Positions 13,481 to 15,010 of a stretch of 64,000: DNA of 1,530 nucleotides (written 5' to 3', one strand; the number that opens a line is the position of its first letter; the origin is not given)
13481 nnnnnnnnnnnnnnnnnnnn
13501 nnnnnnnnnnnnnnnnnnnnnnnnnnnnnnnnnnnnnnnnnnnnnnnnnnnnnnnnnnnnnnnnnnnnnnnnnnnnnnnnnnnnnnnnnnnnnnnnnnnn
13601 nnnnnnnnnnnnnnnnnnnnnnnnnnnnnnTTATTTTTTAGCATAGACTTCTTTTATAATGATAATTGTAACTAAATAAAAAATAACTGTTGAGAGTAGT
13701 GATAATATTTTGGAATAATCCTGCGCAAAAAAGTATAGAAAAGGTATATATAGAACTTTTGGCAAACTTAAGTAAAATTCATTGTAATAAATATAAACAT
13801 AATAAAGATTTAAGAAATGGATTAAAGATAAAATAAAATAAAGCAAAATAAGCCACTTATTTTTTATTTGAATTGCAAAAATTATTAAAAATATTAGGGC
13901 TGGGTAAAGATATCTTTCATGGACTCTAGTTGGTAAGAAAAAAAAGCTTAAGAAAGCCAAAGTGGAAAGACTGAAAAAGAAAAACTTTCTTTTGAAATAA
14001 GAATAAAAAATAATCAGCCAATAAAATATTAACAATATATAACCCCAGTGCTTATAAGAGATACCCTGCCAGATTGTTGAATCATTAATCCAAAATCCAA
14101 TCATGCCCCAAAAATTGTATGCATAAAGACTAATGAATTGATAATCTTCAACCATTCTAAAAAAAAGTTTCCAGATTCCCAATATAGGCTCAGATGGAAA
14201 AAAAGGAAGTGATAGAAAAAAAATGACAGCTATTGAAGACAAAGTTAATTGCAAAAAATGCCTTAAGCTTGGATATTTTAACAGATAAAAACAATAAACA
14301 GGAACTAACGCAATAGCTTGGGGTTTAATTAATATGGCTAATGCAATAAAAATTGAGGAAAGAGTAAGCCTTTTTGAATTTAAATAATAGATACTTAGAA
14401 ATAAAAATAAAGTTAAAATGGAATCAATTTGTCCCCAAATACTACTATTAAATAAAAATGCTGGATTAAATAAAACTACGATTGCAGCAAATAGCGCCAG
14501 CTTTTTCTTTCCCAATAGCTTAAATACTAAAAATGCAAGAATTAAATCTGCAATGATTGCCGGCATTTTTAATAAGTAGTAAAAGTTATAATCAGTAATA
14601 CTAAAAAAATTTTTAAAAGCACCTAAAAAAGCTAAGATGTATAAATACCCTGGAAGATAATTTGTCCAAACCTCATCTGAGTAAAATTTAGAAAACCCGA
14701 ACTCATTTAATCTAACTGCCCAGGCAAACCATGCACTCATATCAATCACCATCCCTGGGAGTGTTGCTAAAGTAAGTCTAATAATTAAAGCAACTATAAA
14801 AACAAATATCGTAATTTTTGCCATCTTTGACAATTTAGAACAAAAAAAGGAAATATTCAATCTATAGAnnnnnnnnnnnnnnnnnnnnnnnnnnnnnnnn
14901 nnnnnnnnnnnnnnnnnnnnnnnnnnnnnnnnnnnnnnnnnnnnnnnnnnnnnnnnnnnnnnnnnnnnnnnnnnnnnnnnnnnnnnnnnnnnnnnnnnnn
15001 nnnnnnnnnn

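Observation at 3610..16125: Cluster of five GT-C glycosyltransferases around an ABC-2 exporter: a candidate envelope or protein glycosylation system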

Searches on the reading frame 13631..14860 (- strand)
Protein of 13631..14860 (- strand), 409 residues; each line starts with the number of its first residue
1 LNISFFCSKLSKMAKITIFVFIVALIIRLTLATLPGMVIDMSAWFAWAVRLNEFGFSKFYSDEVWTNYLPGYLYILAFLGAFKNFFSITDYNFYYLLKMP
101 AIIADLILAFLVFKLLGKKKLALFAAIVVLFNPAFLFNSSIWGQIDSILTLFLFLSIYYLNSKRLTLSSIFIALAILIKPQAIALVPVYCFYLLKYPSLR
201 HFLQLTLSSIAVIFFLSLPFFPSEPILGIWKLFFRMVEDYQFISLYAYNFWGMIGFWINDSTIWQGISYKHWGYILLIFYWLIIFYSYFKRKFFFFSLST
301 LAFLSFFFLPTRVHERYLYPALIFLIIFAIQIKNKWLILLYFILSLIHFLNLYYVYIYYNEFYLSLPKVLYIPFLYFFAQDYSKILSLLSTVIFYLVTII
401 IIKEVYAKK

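Call 5: search_protein_families(library=pfam, proteins=[window:13631-14860:-], max_evalue=0.01)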
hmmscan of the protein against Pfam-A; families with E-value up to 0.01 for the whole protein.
window:13631-14860:- (409 aa): 1 family
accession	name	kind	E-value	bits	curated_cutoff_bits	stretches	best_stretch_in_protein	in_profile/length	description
PF09594.16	GT87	-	0.00054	20.2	25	1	65-243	1-166/237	Glycosyltransferase family 87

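Call 12: search_protein_families(library=ncbifam, proteins=[window:13631-14860:-], max_evalue=0.1)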
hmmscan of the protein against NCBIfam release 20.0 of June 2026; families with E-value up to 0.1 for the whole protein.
window:13631-14860:- (409 aa): 0 families

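Call 16: search_solved_structures(query=window:13631-14860:-, max_evalue=10)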
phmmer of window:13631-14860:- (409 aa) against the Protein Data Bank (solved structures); distinct sequences matched with E-value up to 10: 0.

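Call 23: find_homologous_proteins(query=window:13631-14860:-, max_evalue=0.001)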
Query window:13631-14860:- (409 aa): 372 proteins with E <= 0.001 among 8000 candidates; the best 120 are listed.
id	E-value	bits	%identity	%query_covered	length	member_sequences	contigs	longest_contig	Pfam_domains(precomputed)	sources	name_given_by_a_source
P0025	8.6e-244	827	100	97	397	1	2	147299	-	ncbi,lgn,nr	ncbi:hypothetical protein HYS91_04390 [Candidatus Daviesbacteria bacterium]|nr:hypothetical protein 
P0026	1.7e-175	602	73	97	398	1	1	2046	-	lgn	-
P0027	2.1e-136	474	58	91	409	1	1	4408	-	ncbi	-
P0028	2.6e-136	473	59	92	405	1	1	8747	PF09594.17,PF13231.13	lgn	-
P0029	6.7e-134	465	59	92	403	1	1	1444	PF13231.13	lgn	-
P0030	5.6e-133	462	58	95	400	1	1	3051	PF26314.1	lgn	-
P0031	8.0e-132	459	56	88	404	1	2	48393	PF09594.17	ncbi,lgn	-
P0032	5.3e-131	456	56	91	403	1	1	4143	-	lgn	-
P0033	4.0e-130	453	57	90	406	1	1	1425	-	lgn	-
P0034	1.1e-129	452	56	91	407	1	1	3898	PF26314.1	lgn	-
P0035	1.7e-129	451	56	87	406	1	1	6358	-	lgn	-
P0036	5.7e-128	446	55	94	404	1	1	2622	-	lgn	-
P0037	7.1e-128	446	57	92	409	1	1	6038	-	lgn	-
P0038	1.1e-127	445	54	97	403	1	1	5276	-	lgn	-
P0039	1.3e-127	445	56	94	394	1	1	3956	PF13231.13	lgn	-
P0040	4.1e-127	443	53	95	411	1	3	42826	-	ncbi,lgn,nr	ncbi:DUF2029 domain-containing protein [Candidatus Daviesbacteria bacterium]|nr:DUF2029 domain-conta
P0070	4.3e-120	420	53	92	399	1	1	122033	-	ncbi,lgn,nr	ncbi:hypothetical protein HYS95_00655 [Candidatus Daviesbacteria bacterium]|nr:hypothetical protein 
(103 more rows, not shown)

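Call 26: search_solved_structures(query=A2, max_evalue=10)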
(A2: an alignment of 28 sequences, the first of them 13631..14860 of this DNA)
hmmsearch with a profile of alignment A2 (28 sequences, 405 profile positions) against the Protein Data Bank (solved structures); distinct sequences matched with E-value up to 10: 2.
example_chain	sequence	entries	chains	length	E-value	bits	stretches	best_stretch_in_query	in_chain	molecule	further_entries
23gx_B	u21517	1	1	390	1.4e-09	40.7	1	84-192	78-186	GPI mannosyltransferase 1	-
23gf_B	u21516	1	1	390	6.3e-09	38.6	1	85-192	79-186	GPI mannosyltransferase 1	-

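Call 28: find_encoding_contigs(protein=P0040, flank=10000, max_places=2)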
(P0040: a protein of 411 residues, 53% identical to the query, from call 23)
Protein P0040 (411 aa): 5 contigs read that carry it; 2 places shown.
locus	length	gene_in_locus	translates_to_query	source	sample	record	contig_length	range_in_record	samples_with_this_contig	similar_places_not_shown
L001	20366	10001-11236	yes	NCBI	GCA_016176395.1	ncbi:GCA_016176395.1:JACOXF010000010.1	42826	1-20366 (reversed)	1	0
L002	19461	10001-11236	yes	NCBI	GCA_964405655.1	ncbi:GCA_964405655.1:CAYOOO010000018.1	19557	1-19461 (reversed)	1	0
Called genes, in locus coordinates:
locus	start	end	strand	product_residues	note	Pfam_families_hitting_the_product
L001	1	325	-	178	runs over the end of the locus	-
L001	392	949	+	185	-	-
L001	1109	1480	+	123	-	-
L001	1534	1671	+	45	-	PF18930:DUF5679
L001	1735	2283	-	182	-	PF13489:Methyltransf_23 (weak), PF05175:MTS (faint), PF13847:Methyltransf_31 (faint), PF13649:Methyltransf_25 (weak), PF08241:Methyltransf_11, PF08242:Methyltransf_12 (faint)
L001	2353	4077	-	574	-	PF13231:PMT_2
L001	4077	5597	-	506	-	PF05362:Lon_C (weak), PF13541:ChlI, PF00493:MCM (faint), PF00158:Sigma54_activat (weak), PF01078:Mg_chelatase, PF05496:RuvB_N (faint), PF07728:AAA_5, PF13335:Mg_chelatase_C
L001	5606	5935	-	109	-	-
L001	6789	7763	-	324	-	PF01594:AI-2E_transport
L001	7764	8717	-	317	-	PF01745:IPT (weak), PF01715:IPPT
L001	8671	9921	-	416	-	PF09594:GT87 (weak)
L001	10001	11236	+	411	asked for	-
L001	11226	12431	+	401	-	PF02366:PMT, PF13231:PMT_2, PF16192:PMT_4TMC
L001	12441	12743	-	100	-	PF01371:Trp_repressor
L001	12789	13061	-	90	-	PF00216:Bac_DNA_binding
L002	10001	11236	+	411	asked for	-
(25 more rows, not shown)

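Call 29: find_encoding_contigs(protein=P0070, flank=10000, max_places=2)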
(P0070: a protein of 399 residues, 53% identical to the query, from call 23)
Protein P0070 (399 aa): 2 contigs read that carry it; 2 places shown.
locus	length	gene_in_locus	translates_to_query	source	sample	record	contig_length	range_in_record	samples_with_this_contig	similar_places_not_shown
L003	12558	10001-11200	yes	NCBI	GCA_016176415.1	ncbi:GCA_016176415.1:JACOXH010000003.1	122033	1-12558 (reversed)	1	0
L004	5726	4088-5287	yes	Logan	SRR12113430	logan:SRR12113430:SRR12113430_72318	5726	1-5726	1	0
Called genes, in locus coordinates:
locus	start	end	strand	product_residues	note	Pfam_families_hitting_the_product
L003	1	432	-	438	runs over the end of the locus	PF07549:Sec_GG (weak), PF21760:SecD_1st, PF22599:SecDF_P1_head, PF02355:SecD_SecF_C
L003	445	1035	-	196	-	-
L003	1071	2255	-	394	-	PF11258:DUF3048, PF17479:DUF3048_C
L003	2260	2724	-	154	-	PF14584:DUF4446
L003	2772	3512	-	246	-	PF01182:Glucosamine_iso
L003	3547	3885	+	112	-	-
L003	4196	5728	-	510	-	PF05362:Lon_C (weak), PF05496:RuvB_N (faint), PF13541:ChlI, PF00158:Sigma54_activat (weak), PF01078:Mg_chelatase, PF07728:AAA_5 (faint), PF00493:MCM (weak), PF13335:Mg_chelatase_C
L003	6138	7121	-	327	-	PF01594:AI-2E_transport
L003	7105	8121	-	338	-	PF01715:IPPT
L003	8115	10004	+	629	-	-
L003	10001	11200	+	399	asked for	-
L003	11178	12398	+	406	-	PF02366:PMT, PF13231:PMT_2, PF16192:PMT_4TMC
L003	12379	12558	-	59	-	?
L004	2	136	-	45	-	?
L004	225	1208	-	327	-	PF01594:AI-2E_transport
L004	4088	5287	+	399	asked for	-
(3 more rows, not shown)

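Call 30: find_related_loci(query=A2, collection=genome_contigs, flank=10000)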
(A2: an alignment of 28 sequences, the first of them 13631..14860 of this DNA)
Query A2 (409 aa) in genome_contigs; peptide patterns used: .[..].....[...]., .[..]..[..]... (x = any residue, [..] = any of these).
239 stretches matched a pattern; 166 encode a relative of the query (tblastn E <= 1e-3); the best 80 are kept; 80 distinct loci.
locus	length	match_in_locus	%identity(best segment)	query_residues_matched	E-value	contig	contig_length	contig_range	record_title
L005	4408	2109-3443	59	1-409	7e-142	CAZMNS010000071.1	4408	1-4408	MAG TPA_asm: uncultured Gammaproteobacteria bacterium isolate binchicken_co38_1180 genome assembly, contig: NODE_41376_l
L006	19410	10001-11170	53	18-404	8e-127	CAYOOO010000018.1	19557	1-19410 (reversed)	MAG TPA_asm: uncultured Gammaproteobacteria bacterium isolate binchicken_co110_106 genome assembly, contig: NODE_6042_le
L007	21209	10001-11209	51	8-409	8e-125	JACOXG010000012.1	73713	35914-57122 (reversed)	MAG: Candidatus Daviesbacteria bacterium isolate NC_groundwater_147_Ag_S-0.1um_38_19 S4_GD2017_2_S1_scaffold_682, whole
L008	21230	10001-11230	52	6-409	2e-124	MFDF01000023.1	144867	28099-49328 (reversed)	MAG: Candidatus Daviesbacteria bacterium RIFCSPHIGHO2_12_FULL_37_16 rifcsphigho2_12_scaffold_61, whole genome shotgun se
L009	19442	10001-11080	56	34-391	4e-122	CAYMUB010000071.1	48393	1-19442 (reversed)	MAG TPA_asm: uncultured Gammaproteobacteria bacterium isolate binchicken_co203_488 genome assembly, contig: k141_2354376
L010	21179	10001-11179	56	19-409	8e-121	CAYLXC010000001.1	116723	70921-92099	MAG TPA_asm: uncultured Gammaproteobacteria bacterium isolate SRP178908_co2_35 genome assembly, contig: NODE_14_length_1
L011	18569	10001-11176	49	18-409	8e-121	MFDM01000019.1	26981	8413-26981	MAG: Candidatus Daviesbacteria bacterium RIFCSPLOWO2_01_FULL_39_12 rifcsplowo2_01_scaffold_2719, whole genome shotgun se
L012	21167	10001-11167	49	10-392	7e-119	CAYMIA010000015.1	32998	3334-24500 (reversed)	MAG TPA_asm: uncultured Gammaproteobacteria bacterium isolate SRP200132_co1_145 genome assembly, contig: NODE_2251_lengt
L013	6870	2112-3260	52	27-405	6e-118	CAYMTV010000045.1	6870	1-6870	MAG TPA_asm: uncultured Gammaproteobacteria bacterium isolate binchicken_co38_1053 genome assembly, contig: NODE_23343_l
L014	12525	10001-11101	54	24-390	3e-113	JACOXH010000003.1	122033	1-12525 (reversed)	MAG: Candidatus Daviesbacteria bacterium isolate NC_groundwater_148_Ag_S-0.1um_39_10 S4_GD2017_2_S1_scaffold_165, whole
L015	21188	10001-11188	48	22-409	4e-113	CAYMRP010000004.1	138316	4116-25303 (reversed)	MAG TPA_asm: uncultured Gammaproteobacteria bacterium isolate SRP286056_co1_76 genome assembly, contig: NODE_83_length_1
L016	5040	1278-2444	49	24-409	2e-113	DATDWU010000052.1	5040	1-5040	MAG TPA_asm: Patescibacteria group bacterium isolate SMAG_U8120 k141_1029489, whole genome shotgun sequence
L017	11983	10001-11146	51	32-409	5e-112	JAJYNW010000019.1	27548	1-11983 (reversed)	MAG: bacterium isolate DBS2-4.bin98 NODE_2875_length_27548_cov_4.49225, whole genome shotgun sequence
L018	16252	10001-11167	51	24-409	7e-112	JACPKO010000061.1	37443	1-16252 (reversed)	MAG: Candidatus Daviesbacteria bacterium isolate NC_groundwater_496_Ag_S-0.1um_39_16 S35_SO-1_scaffold_270714, whole gen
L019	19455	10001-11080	51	36-392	4e-110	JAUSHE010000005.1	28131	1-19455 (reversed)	MAG: Candidatus Daviesbacteria bacterium isolate E14_metabat.bin.170_sub E14_k141_931507, whole genome shotgun sequence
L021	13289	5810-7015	50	12-409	9e-110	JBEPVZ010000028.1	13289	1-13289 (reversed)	MAG: Candidatus Daviesbacteria bacterium isolate 22E.vamb.044 NODE_4097_length_13289_cov_6.700695, whole genome shotgun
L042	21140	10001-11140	31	36-367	6e-32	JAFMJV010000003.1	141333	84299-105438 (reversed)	MAG: Chloroflexota bacterium isolate DEBay_Sum019D_L_G_81 NODE_27_length_141333_cov_24.754335, whole genome shotgun sequ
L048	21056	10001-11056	29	12-367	3e-31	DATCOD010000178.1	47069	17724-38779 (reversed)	MAG TPA_asm: Candidatus Limnocylindria bacterium isolate SMAG_U7192 k141_37341, whole genome shotgun sequence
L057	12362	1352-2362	30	19-360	1e-29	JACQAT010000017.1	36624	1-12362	MAG: Chloroflexi bacterium isolate NC_groundwater_923_Pr1_S-0.2um_70_23 Montesol18-Sp2_coassembly_scaffold_954716, whole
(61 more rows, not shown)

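Call 36: predict_structure(alignment_id=A2)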
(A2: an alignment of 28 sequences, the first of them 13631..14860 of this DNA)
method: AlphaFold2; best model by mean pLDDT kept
length: 409 residues; sequences in the alignment: 28
mean_pLDDT: 88.6   pTM: 0.90
mean pLDDT of the five models: 88.6, 88.4, 87.9, 87.5, 86.1
residues with pLDDT >= 90: 270; 70-90: 107; 50-70: 21; < 50: 11
segments of 3 or more residues with pLDDT < 50: 1-7
pLDDT, mean of each block of 10 residues (from residue 1): 47 89 97 89 89 89 80 94 92 92 96 88 94 93 88 98 97 95 93 96 97 96 91 79 64 79 86 91 93 91 84 65 94 93 94 92 93 95 92 93 69
secondary structure, 60 per line:
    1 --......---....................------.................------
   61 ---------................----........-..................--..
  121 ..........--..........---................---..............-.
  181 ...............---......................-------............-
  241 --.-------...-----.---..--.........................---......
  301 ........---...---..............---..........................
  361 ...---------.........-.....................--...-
elements in order: H3-8 H12-31 H38-54 H70-85 H90-97 H99-116 H119-130 H133-142 H146-161 H165-178 H180-195 H199-220 H228-239 H269-291 H295-308 H318-331 H335-363 H373-381 H383-403

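Call 40: search_protein_families(library=pfam, proteins=[L048:9857-13582:+, L057:1094-4834:+, L042:9281-15088:+], max_evalue=0.01)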
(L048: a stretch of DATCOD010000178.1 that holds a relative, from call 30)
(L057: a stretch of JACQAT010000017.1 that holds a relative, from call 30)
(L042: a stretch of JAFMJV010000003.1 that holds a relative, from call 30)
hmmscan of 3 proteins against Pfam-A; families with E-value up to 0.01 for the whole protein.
L048:9857-13582:+ (1242 aa): 4 families
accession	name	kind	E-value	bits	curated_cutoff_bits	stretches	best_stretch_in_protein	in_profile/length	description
PF16192.10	PMT_4TMC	-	1.1e-17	64.6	32.4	1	1000-1171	4-202/202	C-terminal four TMM region of protein-O-mannosyltransferase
PF09594.16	GT87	-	1.6e-10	41.6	25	1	106-340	3-232/237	Glycosyltransferase family 87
PF02366.24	PMT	-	7.6e-10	39.2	22.7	1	830-985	85-236/245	Dolichyl-phosphate-mannose-protein mannosyltransferase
PF13231.12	PMT_2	-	5.4e-05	23.9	26.1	2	827-939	21-130/160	Dolichyl-phosphate-mannose-protein mannosyltransferase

L057:1094-4834:+ (1247 aa): 4 families
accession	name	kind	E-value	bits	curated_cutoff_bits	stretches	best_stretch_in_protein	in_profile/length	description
PF02366.24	PMT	-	5.2e-14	52.8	22.7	1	842-963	80-205/245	Dolichyl-phosphate-mannose-protein mannosyltransferase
PF16192.10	PMT_4TMC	-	1.5e-12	47.9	32.4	1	1017-1188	4-202/202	C-terminal four TMM region of protein-O-mannosyltransferase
PF13231.12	PMT_2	-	2.5e-06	28.3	26.1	1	841-955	18-129/160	Dolichyl-phosphate-mannose-protein mannosyltransferase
PF09594.16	GT87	-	3.4e-06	27.4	25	1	136-370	3-230/237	Glycosyltransferase family 87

L042:9281-15088:+ (1936 aa): 3 families
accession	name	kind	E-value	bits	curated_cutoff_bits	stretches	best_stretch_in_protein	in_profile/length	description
PF02366.24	PMT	-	1.5e-11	44.8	22.7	1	1235-1355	80-199/245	Dolichyl-phosphate-mannose-protein mannosyltransferase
PF16192.10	PMT_4TMC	-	3.8e-09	36.8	32.4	1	1560-1719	4-183/202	C-terminal four TMM region of protein-O-mannosyltransferase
PF13231.12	PMT_2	-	5e-07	30.5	26.1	1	1234-1370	18-146/160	Dolichyl-phosphate-mannose-protein mannosyltransferase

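Call 41: fold_search(model_id=the predicted structure, library=pdb)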
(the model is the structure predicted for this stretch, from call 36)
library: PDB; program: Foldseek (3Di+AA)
matches with E <= 10: 135; with E <= 0.001: 1
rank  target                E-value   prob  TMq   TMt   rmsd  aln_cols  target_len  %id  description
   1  6snh_X                1.4e-04  1.00  0.73  0.63   7.3       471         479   16  Cryo-EM structure of yeast ALG6 in complex with 6AG9 Fab and Dol25-P-Glc (released 2020-03-11)
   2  9s6s_A                1.1e-03  1.00  0.52  0.41   9.4       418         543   14  Ternary cryo-EM structure of human ALG9 with Dol25-PP-GlcNAc2Man6, Dol25-P-Man and Fab (released 2026-03-18)
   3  8agb_A                3.2e-03  1.00  0.45  0.31  14.3       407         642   14  Structure of yeast oligosaccharylransferase complex with lipid-linked oligosaccharide bound (released 2022-12-07)
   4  8imx_U                3.8e-03  1.00  0.57  0.56   6.5       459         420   16  Cryo-EM structure of GPI-T with a chimeric GPI-anchored protein (released 2023-08-16)
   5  9n9j_I                4.0e-03  1.00  0.45  0.29  16.9       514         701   14  Structure of a GRP94 folding intermediate engaged with a CCDC134- and FKBP11-bound secretory translocon (released 2025-11-19)
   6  9s6r_A                4.7e-03  1.00  0.61  0.65   5.6       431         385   11  Ternary cryo-EM structure of yeast ALG3 with Dol25-PP-GlcNAc2Man5, Dol25-P-Man, and Fab (released 2026-03-18)
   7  9wno_A                4.9e-03  1.00  0.61  0.61   6.8       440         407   18  Cryo-EM structure of Candida glabrata GPI mannosyltransferase I bound to Dol-P-Man (released 2025-12-03)
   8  7w72_U                5.3e-03  1.00  0.56  0.55   6.8       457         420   15  Structure of a human glycosylphosphatidylinositol (GPI) transamidase (released 2022-02-16)
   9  8pn9_A                5.3e-03  1.00  0.45  0.31  18.4       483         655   13  Structure of human oligosaccharyltransferase OST-A complex bound to NGI-1 (released 2024-05-08)
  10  3rce_A                5.8e-03  1.00  0.37  0.24  18.1       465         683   15  Bacterial oligosaccharyltransferase PglB (released 2011-06-15)
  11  9dm5                  6.3e-03  1.00  0.57  0.60   6.9       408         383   14  Product-Bound mannosyltransferase PimE (released 2025-06-25)
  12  7wld_U                6.8e-03  1.00  0.56  0.55   7.1       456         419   13  Cryo-EM structure of the human glycosylphosphatidylinositol transamidase complex at 2.53 Angstrom resolution (released 2022-04-27)
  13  9s6u_A                7.7e-03  1.00  0.53  0.41   8.2       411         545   15  Ternary cryo-EM structure of human ALG9 with Dol25-PP-GlcNAc2Man8, Dol25-P-Man and Fab (released 2026-03-18)
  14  9dm7_A                8.0e-03  1.00  0.56  0.61   6.6       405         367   12  mannosyltransferase PimE in complex with Fab_E6 (released 2025-06-25)
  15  5ezm                  8.0e-03  1.00  0.51  0.40  11.5       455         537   12  Crystal Structure of ArnT from Cupriavidus metallidurans in the apo state (released 2016-02-17)
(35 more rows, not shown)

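Call 49: search_protein_families(library=pfam, proteins=[L021:4584-5807:-], max_evalue=0.001)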
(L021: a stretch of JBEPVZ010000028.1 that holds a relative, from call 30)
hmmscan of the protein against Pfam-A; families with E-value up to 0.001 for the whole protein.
L021:4584-5807:- (408 aa): 0 families
